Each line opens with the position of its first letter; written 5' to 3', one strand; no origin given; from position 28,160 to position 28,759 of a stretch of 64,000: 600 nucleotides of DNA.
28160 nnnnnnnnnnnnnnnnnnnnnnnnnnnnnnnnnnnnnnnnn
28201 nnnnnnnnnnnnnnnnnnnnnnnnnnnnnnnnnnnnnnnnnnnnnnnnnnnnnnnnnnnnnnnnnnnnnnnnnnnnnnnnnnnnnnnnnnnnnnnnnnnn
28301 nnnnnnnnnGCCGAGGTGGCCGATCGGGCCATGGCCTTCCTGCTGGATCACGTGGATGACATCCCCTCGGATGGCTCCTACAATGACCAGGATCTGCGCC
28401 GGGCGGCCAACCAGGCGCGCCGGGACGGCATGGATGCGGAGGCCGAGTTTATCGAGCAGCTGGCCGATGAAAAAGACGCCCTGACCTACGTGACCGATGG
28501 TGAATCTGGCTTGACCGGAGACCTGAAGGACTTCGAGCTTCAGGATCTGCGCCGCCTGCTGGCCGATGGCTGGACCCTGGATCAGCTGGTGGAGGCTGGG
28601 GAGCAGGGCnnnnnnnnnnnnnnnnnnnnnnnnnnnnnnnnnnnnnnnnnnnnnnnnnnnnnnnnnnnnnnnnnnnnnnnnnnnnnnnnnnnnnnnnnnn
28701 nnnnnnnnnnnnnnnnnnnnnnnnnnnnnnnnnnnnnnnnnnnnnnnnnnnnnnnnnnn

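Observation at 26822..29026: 734-aa extremely acidic multi-repeat protein (Gly-Tyr block, (DHG)n, (ETE)n, four ~45-aa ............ repeats)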

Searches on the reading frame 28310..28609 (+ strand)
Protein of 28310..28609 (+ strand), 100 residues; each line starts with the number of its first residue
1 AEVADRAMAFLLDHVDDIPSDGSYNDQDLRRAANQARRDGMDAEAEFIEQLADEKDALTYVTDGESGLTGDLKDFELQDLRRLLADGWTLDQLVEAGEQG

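Call 15: find_homologous_proteins(query=A1, max_evalue=0.001)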
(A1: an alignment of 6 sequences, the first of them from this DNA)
Query A1 (6 sequences): 2020 candidates shared short words with the query, none scored E <= 0.001.

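Call 16: search_solved_structures(query=A1, max_evalue=10, show_alignments=3)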
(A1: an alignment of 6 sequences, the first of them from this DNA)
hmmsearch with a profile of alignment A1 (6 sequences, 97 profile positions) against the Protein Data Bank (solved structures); distinct sequences matched with E-value up to 10: 2.
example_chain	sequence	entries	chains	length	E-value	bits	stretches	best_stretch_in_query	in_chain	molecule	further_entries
5n77_A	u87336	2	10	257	0.068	17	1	42-90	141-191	Magnesium transport protein CorA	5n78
3iee_A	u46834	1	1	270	1.4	12.8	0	9-35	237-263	Putative exported protein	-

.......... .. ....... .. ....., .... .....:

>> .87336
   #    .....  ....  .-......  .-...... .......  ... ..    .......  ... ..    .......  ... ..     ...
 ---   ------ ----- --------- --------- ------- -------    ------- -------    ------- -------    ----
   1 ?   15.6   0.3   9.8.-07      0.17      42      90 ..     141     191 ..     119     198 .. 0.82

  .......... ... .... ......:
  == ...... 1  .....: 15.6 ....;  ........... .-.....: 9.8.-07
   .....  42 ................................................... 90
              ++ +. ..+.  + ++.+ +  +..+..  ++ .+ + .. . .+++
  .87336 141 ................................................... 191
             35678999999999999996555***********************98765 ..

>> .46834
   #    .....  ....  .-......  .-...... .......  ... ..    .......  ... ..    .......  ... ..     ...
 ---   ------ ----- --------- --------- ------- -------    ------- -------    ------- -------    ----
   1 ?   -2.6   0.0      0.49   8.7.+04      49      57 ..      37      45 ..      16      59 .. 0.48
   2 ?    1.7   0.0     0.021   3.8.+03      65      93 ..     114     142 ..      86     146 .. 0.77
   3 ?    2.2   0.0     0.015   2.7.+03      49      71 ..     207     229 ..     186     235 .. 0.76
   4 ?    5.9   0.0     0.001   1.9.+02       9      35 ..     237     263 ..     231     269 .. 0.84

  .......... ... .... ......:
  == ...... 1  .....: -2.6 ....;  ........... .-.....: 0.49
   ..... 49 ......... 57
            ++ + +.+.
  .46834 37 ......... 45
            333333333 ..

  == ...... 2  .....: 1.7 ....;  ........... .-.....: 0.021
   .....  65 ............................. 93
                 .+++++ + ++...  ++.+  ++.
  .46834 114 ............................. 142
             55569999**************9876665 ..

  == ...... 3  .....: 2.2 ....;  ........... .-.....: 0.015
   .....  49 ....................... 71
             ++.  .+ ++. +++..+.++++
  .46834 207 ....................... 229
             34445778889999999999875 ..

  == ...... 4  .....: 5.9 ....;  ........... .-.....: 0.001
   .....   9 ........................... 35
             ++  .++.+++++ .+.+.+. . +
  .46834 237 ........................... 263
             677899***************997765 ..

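Call 22: search_protein_representatives(alignment_id=A1)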
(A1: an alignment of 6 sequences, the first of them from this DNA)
Query: 6 sequences, 97 profile positions. Proteins with E-value up to 0.001 (for the whole library): 23; up to 1e-10: 13; up to 1e-30: 6. The best 23 are listed.
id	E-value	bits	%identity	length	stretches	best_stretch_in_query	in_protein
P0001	1.6e-131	445.4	-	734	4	2-97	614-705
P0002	6.2e-68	241.5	-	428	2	1-96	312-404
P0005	7.0e-52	190.1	-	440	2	1-96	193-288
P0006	3.1e-48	178.4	-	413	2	2-95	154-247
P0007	3.8e-45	168.5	-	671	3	6-95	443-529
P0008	5.4e-45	168.0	-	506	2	7-94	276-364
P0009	5.4e-26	107.1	-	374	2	6-95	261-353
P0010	1.2e-24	102.8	-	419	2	7-96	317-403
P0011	5.7e-24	100.6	-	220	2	2-96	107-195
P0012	5.7e-23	97.4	-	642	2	6-96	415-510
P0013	2.0e-17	79.6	-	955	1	4-96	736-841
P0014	1.7e-13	67.0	-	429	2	33-94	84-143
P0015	1.1e-12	64.4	-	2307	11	36-72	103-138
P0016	2.8e-08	50.3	-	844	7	30-81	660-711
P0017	4.9e-07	46.3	-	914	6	17-89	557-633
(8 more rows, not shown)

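Call 25: find_encoding_contigs(protein=P0005, flank=10000, max_places=3)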
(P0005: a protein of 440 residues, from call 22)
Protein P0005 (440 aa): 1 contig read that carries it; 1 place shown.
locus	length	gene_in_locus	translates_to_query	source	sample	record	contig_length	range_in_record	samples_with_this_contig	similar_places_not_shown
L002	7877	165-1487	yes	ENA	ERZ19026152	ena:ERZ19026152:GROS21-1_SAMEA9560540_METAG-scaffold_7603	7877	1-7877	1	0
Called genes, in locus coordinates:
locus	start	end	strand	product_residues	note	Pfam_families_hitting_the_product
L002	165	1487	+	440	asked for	-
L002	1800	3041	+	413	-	-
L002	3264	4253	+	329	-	PF01259:SAICAR_synt, PF02700:PurS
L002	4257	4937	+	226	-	PF07685:GATase_3, PF13507:GATase_5, PF00117:GATase (weak), PF01965:DJ-1_PfpI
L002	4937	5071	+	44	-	-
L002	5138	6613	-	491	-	PF00749:tRNA-synt_1c, PF19269:Anticodon_2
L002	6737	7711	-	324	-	PF03330:DPBB_1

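Call 26: find_encoding_contigs(protein=P0006, flank=10000, max_places=3)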
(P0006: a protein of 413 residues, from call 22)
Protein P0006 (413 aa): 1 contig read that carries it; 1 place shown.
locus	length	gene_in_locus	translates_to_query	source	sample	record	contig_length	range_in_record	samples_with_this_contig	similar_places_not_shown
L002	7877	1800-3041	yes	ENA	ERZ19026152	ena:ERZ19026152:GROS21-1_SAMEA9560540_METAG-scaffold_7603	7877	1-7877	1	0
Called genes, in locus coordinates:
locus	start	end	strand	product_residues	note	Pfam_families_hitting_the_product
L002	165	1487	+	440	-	-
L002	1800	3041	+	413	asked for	-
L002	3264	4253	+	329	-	PF01259:SAICAR_synt, PF02700:PurS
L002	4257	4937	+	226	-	PF07685:GATase_3, PF13507:GATase_5, PF00117:GATase (weak), PF01965:DJ-1_PfpI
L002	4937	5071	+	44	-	-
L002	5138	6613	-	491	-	PF00749:tRNA-synt_1c, PF19269:Anticodon_2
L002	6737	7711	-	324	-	PF03330:DPBB_1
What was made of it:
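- For fusion: L002 has P0005 and P0006 in tandem directly upstream of purC-purS, purQ, gltX and the DPBB gene, the same order as the window (calls 25, 26).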

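Call 36: find_encoding_contigs(protein=P0008, flank=10000, max_places=3)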
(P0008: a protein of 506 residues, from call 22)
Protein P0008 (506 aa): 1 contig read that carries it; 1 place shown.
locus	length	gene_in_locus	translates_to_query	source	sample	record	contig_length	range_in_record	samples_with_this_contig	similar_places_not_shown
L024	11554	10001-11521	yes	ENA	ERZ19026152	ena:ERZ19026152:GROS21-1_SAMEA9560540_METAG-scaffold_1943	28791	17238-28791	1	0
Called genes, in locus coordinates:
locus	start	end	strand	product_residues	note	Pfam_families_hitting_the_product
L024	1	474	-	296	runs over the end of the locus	PF12146:Hydrolase_4, PF00561:Abhydrolase_1, PF12697:Abhydrolase_6 (weak)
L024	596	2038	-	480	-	PF05226:CHASE2, PF00211:Guanylate_cyc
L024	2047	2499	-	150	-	-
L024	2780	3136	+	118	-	-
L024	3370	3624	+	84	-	-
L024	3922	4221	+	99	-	-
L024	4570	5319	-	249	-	-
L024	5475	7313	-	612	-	PF00883:Peptidase_M17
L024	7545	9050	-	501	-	PF20695:UbiD_N, PF01977:UbiD, PF20696:UbiD_C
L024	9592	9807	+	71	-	-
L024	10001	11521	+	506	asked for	-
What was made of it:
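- L024, from the same metagenome, ends in a third paralog, P0008, after the CHASE2 cyclase, small ORFs, M17 peptidase, UbiD and GerMN, again as in the window (call 36). The position is syntenic in a relative (calls 25, 36).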

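Call 37: find_encoding_contigs(protein=P0007, flank=10000, max_places=3)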
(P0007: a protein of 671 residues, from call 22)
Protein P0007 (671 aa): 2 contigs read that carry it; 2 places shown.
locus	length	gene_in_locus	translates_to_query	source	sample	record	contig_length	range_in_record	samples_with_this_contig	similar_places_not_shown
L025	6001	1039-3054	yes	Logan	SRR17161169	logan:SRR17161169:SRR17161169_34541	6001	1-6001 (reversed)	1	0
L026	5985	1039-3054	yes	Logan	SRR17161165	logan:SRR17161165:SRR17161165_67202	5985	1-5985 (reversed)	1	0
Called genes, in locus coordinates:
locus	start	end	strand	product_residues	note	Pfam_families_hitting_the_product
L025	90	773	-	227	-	PF25084:LbH_EIF2B, PF00132:Hexapep, PF14602:Hexapep_2 (faint), PF25087:GMPPB_C (weak)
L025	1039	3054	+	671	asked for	-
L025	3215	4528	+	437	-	-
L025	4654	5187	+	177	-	PF01476:LysM (faint)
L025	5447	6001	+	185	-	?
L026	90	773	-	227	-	PF25084:LbH_EIF2B, PF00132:Hexapep, PF14602:Hexapep_2 (faint), PF25087:GMPPB_C (weak)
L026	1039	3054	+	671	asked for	-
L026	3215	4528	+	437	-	-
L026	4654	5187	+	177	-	PF01476:LysM (faint)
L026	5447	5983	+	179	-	?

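Call 48: search_protein_families(library=pfam, proteins=[P0007, P0009, P0013, P0012, P0010, L025:3215-4528:+, L025:4654-5187:+, L025:5447-5998:+, L024:3370-3624:+, P0005], max_evalue=0.1)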
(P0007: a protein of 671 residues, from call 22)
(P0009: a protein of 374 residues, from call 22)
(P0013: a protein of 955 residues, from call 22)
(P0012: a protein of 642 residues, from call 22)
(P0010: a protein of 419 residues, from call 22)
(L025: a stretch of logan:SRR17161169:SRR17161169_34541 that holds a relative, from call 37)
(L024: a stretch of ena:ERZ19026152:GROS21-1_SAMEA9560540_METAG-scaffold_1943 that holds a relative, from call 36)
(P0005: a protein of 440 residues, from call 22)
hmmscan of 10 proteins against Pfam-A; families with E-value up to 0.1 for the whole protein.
P0007 (671 aa): 3 families
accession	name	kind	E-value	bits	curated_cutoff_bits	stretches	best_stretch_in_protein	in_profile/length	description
PF13405.12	EF-hand_6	-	0.0015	18.5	25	1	344-370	2-28/30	EF-hand domain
PF00036.39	EF-hand_1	-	0.0082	16.1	25.4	1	344-369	2-27/29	EF hand domain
PF17830.6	STI1-HOP_DP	-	0.019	15.3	29.1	0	588-611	15-38/55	STI1/HOP, DP domain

P0009 (374 aa): 1 family
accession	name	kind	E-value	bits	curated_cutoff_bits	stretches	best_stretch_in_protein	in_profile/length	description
PF01476.26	LysM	-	3.1e-08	33.9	20.9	1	47-100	1-41/43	LysM domain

P0013 (955 aa): 1 family
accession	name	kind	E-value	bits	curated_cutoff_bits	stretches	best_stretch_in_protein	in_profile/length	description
PF01476.26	LysM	-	6.8e-07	29.6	20.9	1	332-387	1-42/43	LysM domain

P0012 (642 aa): 1 family
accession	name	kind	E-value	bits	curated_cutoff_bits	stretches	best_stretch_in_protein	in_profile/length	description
PF03993.17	DUF349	-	0.066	14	23.9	0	310-377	4-64/75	Domain of Unknown Function (DUF349)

P0010 (419 aa): 0 families

L025:3215-4528:+ (437 aa): 4 families
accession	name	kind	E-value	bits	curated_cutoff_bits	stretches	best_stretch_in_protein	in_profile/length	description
PF13499.12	EF-hand_7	-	0.0081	16.9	30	1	326-361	7-48/67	EF-hand domain pair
PF13202.12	EF-hand_5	-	0.037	14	25.9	1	327-345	5-23/25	EF hand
PF13405.12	EF-hand_6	-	0.064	13.5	25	0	327-346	6-25/30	EF-hand domain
PF00036.39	EF-hand_1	-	0.068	13.2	25.4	0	327-346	6-25/29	EF hand domain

L025:4654-5187:+ (177 aa): 1 family
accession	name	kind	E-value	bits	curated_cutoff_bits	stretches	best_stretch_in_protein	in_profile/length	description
PF01476.26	LysM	-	1.2e-05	25.6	20.9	1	117-164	1-41/43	LysM domain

L025:5447-5998:+ (184 aa): 0 families

L024:3370-3624:+ (84 aa): 0 families

P0005 (440 aa): 0 families
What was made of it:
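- P0007's extra repeat has DIDEDG and weak EF-hand Pfam hits (call 48). For an extracytoplasmic location: LysM scores above Pfam's threshold in the family members P0009 and P0013 (call 48). LysM, a peptidoglycan-binding module, is fused to the domain in P0009 and P0013 (call 48).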

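Call 66: find_encoding_contigs(protein=P0013, flank=10000, max_places=2)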
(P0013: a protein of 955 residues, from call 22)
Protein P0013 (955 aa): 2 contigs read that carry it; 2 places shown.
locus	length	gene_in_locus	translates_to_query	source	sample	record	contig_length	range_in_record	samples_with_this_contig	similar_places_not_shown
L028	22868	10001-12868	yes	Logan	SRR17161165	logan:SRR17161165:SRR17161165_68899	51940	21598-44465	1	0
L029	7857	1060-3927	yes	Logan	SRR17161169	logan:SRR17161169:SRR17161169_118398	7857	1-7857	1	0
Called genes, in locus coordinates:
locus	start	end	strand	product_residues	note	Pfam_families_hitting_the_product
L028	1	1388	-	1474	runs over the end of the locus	PF05170:AsmA (faint), PF01203:T2SSN (faint), PF13116:YhdP (faint)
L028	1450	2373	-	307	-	-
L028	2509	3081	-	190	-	PF04011:LemA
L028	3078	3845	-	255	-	-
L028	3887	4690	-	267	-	PF04536:TPM_phosphatase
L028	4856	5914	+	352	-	PF01594:AI-2E_transport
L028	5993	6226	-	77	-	PF19098:DUF5785 (weak), PF19102:DUF5789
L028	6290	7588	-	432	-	-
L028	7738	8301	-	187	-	PF11539:DUF3228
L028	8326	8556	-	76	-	PF11160:Hva1_TUDOR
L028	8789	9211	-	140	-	PF15891:Nuc_deoxyri_tr2 (faint), PF05014:Nuc_deoxyrib_tr (weak)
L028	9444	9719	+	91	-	PF00216:Bac_DNA_binding, PF18291:HU-HIG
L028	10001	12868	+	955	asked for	PF01476:LysM (weak)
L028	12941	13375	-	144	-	-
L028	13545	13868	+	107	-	-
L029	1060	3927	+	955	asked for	PF01476:LysM (weak)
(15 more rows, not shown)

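Call 67: find_encoding_contigs(protein=P0010, flank=10000, max_places=2)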
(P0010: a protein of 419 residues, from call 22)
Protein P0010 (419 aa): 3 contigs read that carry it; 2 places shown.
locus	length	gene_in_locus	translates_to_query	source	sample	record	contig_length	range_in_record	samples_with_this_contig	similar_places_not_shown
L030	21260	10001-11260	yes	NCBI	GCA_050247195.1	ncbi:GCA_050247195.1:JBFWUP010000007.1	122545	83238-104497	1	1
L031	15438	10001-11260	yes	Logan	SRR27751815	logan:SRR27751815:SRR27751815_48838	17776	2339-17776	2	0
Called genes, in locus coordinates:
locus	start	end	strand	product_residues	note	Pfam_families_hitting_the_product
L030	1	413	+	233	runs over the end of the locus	-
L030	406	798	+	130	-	-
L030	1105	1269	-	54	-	-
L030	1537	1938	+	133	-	-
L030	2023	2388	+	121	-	PF00462:Glutaredoxin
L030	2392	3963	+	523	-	PF13428:TPR_14 (faint), PF24575:TPR_Slam (faint), PF13176:TPR_7 (faint), PF13424:TPR_12 (faint), PF00515:TPR_1 (faint), PF07719:TPR_2 (faint), PF13181:TPR_8 (faint), PF13432:TPR_16 (weak), +4 more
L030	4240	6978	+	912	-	-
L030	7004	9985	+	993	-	-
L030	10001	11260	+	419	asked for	-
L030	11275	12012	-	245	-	PF02308:MgtC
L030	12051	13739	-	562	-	-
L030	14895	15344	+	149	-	PF02675:AdoMet_dc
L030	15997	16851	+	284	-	PF17284:Spermine_synt_N, PF01564:Spermine_synth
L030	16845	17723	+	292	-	PF00491:Arginase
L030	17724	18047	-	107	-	-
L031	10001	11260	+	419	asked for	-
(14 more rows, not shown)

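Call 68: find_encoding_contigs(protein=P0012, flank=10000, max_places=2)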
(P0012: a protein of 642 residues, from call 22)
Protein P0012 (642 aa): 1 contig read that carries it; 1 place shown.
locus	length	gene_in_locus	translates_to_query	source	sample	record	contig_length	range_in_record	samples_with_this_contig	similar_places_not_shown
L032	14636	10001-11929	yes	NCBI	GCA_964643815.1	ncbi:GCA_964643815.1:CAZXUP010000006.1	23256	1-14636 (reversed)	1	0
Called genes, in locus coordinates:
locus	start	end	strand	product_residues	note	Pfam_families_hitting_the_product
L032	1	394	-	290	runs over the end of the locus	-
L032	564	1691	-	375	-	PF04055:Radical_SAM, PF19288:CofH_C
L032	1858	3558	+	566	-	PF19864:Radical_SAM_N2, PF04055:Radical_SAM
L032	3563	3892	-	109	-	-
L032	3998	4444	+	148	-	PF00383:dCMP_cyt_deam_1, PF14437:MafB19-deam, PF14439:Bd3614-deam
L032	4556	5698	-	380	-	PF00160:Pro_isomerase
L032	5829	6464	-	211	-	-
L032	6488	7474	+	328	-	PF00226:DnaJ, PF01556:DnaJ_C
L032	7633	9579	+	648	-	PF02518:HATPase_c (weak), PF13589:HATPase_c_3, PF01119:DNA_mis_repair, PF08676:MutL_C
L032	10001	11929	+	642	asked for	-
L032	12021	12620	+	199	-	-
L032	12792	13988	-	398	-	PF04551:GcpE, PF26540:GcpE_C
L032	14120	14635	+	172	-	?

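Call 79: list_cluster_members(proteins=[P0010, P0012, P0005, P0006, P0007, P0008, P0009, P0011, P0013, P0002])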
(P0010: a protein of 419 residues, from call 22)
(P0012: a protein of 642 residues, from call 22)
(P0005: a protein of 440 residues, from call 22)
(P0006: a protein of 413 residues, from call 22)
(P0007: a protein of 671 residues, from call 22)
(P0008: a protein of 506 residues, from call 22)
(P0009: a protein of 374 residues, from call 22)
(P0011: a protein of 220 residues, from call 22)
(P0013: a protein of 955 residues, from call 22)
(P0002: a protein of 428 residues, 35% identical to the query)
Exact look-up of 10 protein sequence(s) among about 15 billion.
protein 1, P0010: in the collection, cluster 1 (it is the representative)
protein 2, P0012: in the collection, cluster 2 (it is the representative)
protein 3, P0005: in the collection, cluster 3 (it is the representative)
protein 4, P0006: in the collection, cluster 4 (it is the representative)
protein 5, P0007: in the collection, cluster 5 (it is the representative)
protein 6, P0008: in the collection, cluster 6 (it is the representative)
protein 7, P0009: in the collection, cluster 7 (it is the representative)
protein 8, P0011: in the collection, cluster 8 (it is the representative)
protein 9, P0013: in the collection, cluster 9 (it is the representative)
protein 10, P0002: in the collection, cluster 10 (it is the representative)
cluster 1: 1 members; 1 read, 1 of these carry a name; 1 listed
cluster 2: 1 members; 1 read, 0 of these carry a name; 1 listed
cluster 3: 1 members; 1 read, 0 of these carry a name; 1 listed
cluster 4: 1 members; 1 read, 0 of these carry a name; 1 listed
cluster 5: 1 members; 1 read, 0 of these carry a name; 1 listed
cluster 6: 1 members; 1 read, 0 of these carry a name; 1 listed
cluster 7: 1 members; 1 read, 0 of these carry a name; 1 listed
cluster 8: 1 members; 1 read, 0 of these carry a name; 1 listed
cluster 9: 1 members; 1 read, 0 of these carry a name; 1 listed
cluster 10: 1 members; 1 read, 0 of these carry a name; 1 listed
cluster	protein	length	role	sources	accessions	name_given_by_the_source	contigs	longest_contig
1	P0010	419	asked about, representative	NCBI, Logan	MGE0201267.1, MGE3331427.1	MAG: hypothetical protein AB7P76_09890 [Candidatus Melainabacteria bacterium]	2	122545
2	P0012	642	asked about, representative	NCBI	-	-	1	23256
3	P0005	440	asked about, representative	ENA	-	-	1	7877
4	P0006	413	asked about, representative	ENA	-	-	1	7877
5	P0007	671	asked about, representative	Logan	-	-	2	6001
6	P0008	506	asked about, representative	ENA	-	-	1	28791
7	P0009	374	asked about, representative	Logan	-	-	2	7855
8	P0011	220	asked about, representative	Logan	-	-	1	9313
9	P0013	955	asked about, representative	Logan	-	-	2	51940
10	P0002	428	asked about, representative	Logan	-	-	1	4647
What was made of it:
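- Tried and rejected: The window's genome is therefore not among the species representatives, and its own taxonomy is inferred only from the family (call 79).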
